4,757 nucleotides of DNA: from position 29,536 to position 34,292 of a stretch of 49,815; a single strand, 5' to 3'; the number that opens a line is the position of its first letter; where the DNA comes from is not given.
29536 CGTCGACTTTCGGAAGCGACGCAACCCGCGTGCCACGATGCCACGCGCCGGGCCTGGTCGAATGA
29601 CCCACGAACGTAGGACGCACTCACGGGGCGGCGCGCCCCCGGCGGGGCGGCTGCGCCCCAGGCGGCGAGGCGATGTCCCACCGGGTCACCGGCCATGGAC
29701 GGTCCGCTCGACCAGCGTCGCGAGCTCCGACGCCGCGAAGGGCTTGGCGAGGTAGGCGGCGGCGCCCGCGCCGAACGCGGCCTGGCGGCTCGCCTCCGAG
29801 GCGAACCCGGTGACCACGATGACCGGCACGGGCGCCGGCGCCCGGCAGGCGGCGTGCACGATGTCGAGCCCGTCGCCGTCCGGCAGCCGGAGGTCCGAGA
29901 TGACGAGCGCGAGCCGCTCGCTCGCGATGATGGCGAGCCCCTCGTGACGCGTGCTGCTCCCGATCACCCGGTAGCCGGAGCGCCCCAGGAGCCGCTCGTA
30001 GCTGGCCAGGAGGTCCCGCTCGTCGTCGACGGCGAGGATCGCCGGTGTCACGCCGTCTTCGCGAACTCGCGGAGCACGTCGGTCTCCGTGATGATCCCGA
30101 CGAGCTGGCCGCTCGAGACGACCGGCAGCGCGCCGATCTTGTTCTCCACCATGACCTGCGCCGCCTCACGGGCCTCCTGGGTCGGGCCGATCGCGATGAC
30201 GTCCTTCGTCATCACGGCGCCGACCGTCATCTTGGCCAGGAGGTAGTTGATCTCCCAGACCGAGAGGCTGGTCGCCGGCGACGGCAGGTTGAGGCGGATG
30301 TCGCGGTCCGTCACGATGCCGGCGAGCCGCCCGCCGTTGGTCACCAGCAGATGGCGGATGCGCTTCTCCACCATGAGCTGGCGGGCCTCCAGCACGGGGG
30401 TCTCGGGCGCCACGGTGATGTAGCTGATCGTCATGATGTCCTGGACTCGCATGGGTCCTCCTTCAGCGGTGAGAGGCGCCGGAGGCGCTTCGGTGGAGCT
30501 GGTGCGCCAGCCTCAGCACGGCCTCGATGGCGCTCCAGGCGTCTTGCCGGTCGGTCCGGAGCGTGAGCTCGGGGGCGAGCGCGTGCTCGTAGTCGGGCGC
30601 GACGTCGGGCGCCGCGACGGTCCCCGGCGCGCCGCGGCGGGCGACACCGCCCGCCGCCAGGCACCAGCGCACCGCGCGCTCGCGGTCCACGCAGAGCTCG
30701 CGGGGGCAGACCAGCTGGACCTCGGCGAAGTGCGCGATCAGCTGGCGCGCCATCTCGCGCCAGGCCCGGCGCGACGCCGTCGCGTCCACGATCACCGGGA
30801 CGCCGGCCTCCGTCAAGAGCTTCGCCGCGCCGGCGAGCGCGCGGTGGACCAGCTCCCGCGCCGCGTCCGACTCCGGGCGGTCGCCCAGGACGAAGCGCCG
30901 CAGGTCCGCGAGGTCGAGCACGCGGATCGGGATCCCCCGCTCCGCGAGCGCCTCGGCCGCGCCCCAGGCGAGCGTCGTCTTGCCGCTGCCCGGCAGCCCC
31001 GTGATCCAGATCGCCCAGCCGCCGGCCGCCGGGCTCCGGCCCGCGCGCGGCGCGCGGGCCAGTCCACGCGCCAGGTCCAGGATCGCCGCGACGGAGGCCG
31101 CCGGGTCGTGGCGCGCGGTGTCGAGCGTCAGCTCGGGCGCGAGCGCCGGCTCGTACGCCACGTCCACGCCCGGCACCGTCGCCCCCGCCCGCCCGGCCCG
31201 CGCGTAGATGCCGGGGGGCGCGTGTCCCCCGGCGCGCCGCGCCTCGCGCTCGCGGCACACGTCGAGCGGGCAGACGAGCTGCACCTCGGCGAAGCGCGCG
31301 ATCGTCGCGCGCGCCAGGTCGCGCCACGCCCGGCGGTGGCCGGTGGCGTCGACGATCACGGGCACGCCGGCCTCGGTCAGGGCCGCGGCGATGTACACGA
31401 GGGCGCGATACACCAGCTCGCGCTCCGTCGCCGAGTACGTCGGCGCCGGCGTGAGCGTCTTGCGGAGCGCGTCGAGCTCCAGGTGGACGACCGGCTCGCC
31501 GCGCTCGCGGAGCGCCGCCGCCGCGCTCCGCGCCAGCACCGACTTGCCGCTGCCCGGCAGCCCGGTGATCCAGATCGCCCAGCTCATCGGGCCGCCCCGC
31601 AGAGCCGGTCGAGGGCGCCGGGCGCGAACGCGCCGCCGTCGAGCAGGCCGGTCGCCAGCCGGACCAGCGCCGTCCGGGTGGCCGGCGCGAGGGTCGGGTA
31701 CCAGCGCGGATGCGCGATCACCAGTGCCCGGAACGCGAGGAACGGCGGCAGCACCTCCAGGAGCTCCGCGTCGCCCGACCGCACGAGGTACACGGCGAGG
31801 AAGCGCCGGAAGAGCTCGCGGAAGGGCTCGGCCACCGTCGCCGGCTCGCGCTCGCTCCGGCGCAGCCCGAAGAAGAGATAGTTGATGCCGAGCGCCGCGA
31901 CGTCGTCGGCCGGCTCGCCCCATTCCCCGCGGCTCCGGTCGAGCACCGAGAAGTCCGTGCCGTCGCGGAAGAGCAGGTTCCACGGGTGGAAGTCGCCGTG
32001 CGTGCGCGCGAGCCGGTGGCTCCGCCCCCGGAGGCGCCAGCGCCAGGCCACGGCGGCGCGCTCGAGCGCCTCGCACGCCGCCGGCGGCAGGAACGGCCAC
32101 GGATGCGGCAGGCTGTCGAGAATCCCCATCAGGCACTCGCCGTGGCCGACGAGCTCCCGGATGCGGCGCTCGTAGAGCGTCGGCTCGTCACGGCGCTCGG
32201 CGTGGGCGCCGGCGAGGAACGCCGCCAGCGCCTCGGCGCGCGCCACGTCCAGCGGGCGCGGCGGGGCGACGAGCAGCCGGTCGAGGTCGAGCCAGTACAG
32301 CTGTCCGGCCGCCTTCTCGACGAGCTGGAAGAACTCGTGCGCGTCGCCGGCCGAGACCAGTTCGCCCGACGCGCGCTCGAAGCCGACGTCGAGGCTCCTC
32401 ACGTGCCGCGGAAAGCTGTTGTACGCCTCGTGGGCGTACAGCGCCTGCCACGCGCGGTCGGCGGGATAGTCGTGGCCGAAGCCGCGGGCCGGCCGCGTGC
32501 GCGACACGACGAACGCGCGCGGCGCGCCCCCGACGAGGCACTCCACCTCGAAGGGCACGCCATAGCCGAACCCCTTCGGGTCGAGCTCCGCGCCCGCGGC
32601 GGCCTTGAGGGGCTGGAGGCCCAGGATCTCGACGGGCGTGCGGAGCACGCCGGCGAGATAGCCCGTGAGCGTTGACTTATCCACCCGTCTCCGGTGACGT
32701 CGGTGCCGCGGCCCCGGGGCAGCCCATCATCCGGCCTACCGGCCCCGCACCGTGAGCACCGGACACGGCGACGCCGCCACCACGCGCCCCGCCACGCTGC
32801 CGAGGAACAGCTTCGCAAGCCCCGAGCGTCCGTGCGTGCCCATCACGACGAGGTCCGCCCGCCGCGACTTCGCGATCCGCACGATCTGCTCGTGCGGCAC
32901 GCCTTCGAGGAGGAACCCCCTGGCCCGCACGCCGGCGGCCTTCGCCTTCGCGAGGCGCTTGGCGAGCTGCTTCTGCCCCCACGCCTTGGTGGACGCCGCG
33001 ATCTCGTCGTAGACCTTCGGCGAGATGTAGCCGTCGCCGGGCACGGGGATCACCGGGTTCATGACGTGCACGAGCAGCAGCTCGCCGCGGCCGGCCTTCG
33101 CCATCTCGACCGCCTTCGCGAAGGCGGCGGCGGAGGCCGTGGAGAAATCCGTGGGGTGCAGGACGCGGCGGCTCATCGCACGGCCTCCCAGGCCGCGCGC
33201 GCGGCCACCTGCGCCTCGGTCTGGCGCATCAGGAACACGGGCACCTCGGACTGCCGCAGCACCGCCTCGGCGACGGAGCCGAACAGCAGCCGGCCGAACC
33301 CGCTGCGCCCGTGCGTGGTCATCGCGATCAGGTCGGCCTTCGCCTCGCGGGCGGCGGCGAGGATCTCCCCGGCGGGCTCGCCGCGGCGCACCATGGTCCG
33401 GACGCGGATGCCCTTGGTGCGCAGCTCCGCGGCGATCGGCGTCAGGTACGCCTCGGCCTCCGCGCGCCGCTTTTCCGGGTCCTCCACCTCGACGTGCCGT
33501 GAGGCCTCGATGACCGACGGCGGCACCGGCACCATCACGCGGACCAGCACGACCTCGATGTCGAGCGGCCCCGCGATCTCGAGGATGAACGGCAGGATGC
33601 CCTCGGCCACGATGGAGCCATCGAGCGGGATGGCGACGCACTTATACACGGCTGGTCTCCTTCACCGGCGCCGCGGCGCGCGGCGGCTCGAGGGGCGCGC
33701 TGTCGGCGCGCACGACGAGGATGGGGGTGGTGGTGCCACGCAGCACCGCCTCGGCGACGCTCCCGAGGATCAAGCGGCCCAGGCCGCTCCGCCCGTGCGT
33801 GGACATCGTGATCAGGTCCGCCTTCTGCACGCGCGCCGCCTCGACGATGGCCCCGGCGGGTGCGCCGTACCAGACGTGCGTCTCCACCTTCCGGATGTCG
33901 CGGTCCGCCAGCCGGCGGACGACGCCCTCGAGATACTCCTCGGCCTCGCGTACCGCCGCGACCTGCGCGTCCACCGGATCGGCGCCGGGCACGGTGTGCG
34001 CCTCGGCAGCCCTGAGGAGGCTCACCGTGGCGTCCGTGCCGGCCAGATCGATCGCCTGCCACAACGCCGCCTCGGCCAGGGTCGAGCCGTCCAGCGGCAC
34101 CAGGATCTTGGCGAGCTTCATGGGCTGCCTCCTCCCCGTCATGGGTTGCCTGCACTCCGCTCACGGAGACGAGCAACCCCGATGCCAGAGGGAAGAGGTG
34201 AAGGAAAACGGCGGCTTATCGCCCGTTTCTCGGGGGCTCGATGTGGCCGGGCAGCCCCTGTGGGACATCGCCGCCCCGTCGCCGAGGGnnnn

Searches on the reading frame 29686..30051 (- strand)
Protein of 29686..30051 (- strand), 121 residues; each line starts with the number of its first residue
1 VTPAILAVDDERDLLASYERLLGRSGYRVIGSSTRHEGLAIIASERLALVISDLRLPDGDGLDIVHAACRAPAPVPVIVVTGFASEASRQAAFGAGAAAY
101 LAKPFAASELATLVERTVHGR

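Call 5: search_protein_families(library=pfam, proteins=[window:29686-30051:-], max_evalue=0.01)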
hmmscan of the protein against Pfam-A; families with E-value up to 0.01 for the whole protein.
window:29686-30051:- (121 aa): 1 family
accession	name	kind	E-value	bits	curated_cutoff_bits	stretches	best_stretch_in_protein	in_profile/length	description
PF00072.30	Response_reg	-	1.2e-21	77.4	30.2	1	5-114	1-110/111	Response regulator receiver domain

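Call 6: search_protein_families(library=ncbifam, proteins=[window:29686-30051:-], max_evalue=0.01)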
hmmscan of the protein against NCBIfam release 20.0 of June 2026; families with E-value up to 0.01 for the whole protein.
window:29686-30051:- (121 aa): 89 families (the best 25 are shown)
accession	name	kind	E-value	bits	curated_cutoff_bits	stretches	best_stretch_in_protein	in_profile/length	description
NF053512.1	nitric_RR_NosR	exception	3.8e-18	65.7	400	1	5-118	1-115/422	response regulator c-di-GMP phosphodiesterase, NosR family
NF007820.0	PRK10529.1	equivalog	4.6e-18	65.5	325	1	4-113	3-111/225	two-component system response regulator KdpE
NF033791.1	ActR_PrrA_rreg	equivalog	3.4e-16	59.7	250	1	4-112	3-111/173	ActR/PrrA/RegA family redox response regulator transcription factor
NF047793.1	ResRegPgtA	equivalog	3.5e-16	59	650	1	4-120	7-123/414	two-component system response regulator PgtA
NF007005.1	PRK09468.1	equivalog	1.1e-15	57.8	331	1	4-115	5-116/237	osmolarity response regulator transcription factor OmpR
TIGR01818.1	ntrC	equivalog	2.4e-15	56.3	558.6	1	5-119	1-115/463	nitrogen regulation protein NR(I)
NF006900.1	PRK09390.1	equivalog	2.9e-15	56.4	255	1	4-118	6-120/203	response regulator FixJ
NF007928.2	PRK10643.1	equivalog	6.2e-15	55.4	330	1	5-114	3-112/216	two-component system response regulator PmrA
NF045944.1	ResRegRpaBCyano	equivalog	4.4e-14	52.4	330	1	6-115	1-109/229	response regulator transcription factor RpaB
NF011695.0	PRK15115.1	equivalog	4.9e-14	51.9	763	1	4-115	8-119/445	two-component system response regulator GlrR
NF051870.1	NAssimRespRegNtrX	equivalog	5.3e-14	51.9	600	1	5-118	4-119/452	nitrogen assimilation response regulator NtrX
NF033117.2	vanR_ACDEGLN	exception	6.6e-14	52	350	1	5-114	1-109/226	VanR-ABDEGLN family response regulator transcription factor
NF045505.1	RR_RssB_Pseudo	equivalog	7.1e-14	51.6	700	1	5-112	8-113/394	two-component system response regulator RssB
NF008469.0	PRK11361.1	equivalog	1.6e-13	50.2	714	1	4-118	6-120/461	acetoacetate metabolism transcriptional regulator AtoC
NF045991.1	RespRegCtrARhodob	equivalog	1.8e-13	50.8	350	1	5-115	3-113/224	response regulator transcription factor CtrA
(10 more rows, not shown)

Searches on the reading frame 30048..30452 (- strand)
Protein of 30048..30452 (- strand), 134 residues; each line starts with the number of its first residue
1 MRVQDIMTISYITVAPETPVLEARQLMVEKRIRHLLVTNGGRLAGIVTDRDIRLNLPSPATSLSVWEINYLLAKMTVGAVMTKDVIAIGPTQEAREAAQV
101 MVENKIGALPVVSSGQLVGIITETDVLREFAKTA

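Call 5: search_protein_families(library=pfam, proteins=[window:30048-30452:-], max_evalue=0.01)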
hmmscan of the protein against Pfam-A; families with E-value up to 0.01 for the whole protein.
window:30048-30452:- (134 aa): 1 family
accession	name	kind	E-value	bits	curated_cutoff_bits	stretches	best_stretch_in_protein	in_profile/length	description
PF00571.33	CBS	-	1e-33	115.8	24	2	77-131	1-56/57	CBS domain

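Call 6: search_protein_families(library=ncbifam, proteins=[window:30048-30452:-], max_evalue=0.01)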
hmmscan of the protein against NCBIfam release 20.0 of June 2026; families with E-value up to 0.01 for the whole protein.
window:30048-30452:- (134 aa): 27 families (the best 25 are shown)
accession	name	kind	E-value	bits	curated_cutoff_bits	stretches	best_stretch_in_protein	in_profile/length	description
NF041552.1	TF_PrdR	equivalog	1.4e-16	59.9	795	1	2-130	7-125/577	sigma-54 dependent transcriptional regulator PrdR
NF011447.0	PRK14869.2-3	equivalog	6.9e-14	51.3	522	2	74-132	67-126/540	putative manganese-dependent inorganic diphosphatase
TIGR01302.1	IMP_dehydrog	equivalog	2e-12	46.8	481.5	1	4-129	83-199/450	IMP dehydrogenase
NF008141.0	PRK10892.1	equivalog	5.1e-12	45.7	505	2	2-52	272-322/328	arabinose-5-phosphate isomerase KdsD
NF053603.1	HhpR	exception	8.9e-11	41.5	520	1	71-129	218-277/282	CBS domain-containing high hydrostatic pressure regulator HhpR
NF011442.0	PRK14869.1-4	equivalog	3.4e-10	39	400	2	3-52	72-122/543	putative manganese-dependent inorganic diphosphatase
NF011440.0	PRK14869.1-2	equivalog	4.8e-09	35.4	746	1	2-67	68-134/541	putative manganese-dependent inorganic diphosphatase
NF011449.0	PRK14869.2-5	equivalog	1.6e-08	34.1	411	1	2-128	68-203/451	putative manganese-dependent inorganic diphosphatase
NF011443.0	PRK14869.1-5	equivalog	3.1e-08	32.5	335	1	2-52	70-121/546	putative manganese-dependent inorganic diphosphatase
TIGR00393.1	kpsF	subfamily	5e-08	32.9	203.7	1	2-47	221-267/268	KpsF/GutQ family sugar-phosphate isomerase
NF005869.0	PRK07807.1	equivalog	5.1e-07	29.1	549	1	4-129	92-203/479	GuaB1 family IMP dehydrogenase-related protein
NF038279.1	TF_CBS_SpxR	exception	7.2e-07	28.3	600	1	74-131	248-306/427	CBS-HotDog domain-containing transcription factor SpxR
NF041569.1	A-tRNAntase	equivalog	7.3e-07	27.8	1440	1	4-129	312-425/880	A-adding tRNA nucleotidyltransferase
NF041630.1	CBS_CbpB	equivalog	3.2e-06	27.1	125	1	72-132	78-137/143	cyclic-di-AMP-binding protein CbpB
NF053704.1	TransRegCcpNBacil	equivalog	5.7e-06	25.9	260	1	2-132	76-204/208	transcriptional regulator CcpN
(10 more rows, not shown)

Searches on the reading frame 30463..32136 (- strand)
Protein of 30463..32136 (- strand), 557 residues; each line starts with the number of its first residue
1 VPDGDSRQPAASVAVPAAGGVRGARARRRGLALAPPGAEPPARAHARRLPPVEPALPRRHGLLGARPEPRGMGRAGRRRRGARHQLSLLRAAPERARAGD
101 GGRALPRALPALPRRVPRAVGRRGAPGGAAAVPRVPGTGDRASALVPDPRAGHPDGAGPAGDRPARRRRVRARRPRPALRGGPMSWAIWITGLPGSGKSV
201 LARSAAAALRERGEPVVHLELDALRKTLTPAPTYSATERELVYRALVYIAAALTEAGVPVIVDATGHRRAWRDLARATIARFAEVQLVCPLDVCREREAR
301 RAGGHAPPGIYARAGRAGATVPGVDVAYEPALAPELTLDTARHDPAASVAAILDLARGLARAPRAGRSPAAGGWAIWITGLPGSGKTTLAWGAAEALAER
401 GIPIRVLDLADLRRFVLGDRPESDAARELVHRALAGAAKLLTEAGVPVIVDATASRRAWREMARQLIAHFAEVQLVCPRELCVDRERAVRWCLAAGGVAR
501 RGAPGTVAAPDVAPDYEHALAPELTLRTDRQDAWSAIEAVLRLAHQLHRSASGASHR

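Call 39: search_protein_families(library=pfam, proteins=[window:30463-32136:-], max_evalue=0.0001)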
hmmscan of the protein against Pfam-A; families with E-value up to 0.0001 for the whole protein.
window:30463-32136:- (557 aa): 18 families
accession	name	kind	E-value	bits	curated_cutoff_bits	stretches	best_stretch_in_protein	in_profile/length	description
PF01583.26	APS_kinase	-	2.2e-42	145.1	21.1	2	185-339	2-152/152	Adenylylsulphate kinase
PF13671.12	AAA_33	-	2.4e-31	109.4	27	2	188-303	2-120/143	AAA domain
PF08433.16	KTI12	-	2.5e-15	57.1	22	2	188-302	4-120/271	Chromatin associated protein KTI12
PF13238.12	AAA_18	-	3.7e-15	57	29.4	1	376-486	1-108/128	AAA domain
PF06414.18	Zeta_toxin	-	2.6e-10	40.5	22.3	0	187-253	18-80/199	Zeta toxin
PF24883.2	NPHP3_N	-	9.4e-10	39.4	24.8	0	187-218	24-55/164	Nephrocystin 3, N-terminal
PF07931.18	CPT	-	6.8e-09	36.2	22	1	189-306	5-131/172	Chloramphenicol phosphotransferase-like protein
PF20720.3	nSTAND3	-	1.4e-07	31.8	27.2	0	377-415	21-60/155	Novel STAND NTPase 3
PF03266.21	NTPase_1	-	2.4e-07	31.2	23.9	0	376-404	2-30/168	NTPase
PF13191.12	AAA_16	-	2.6e-07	31.7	32.6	0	186-252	25-97/167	AAA ATPase domain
PF13401.12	AAA_22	-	6.9e-07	30.1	27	0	188-225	8-45/130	AAA domain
PF03308.22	MeaB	-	1.1e-06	28.3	23.1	0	187-222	35-70/273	Methylmalonyl Co-A mutase-associated GTPase MeaB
PF00004.35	AAA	-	2.8e-05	25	21.2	0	378-420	3-42/131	ATPase family associated with various cellular activities (AAA)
PF13604.12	AAA_30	-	3.2e-05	24.2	27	0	375-410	20-55/191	AAA domain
PF13521.12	AAA_28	-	3.6e-05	24.5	27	0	376-403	2-26/164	AAA domain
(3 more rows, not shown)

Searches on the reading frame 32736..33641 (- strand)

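Call 39: search_protein_families(library=pfam, proteins=[window:32736-33641:-], max_evalue=0.0001)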
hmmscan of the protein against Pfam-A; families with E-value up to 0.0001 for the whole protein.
window:32736-33641:- (301 aa): 1 family
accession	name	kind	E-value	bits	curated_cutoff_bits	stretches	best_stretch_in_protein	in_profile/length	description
PF00582.32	Usp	-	1.4e-31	110.4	24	1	156-299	1-141/141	Universal stress protein family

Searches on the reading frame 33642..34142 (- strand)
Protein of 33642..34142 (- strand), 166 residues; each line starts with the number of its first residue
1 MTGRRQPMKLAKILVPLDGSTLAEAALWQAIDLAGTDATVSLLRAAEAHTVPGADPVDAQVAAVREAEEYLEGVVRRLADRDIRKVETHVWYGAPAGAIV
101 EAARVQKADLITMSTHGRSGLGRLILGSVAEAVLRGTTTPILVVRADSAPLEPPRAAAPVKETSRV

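Call 39: search_protein_families(library=pfam, proteins=[window:33642-34142:-], max_evalue=0.0001)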
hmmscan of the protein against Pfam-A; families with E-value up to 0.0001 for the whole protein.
window:33642-34142:- (166 aa): 1 family
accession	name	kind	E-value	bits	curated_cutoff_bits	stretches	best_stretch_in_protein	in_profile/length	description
PF00582.32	Usp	-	1.7e-29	103.6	24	1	12-145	4-141/141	Universal stress protein family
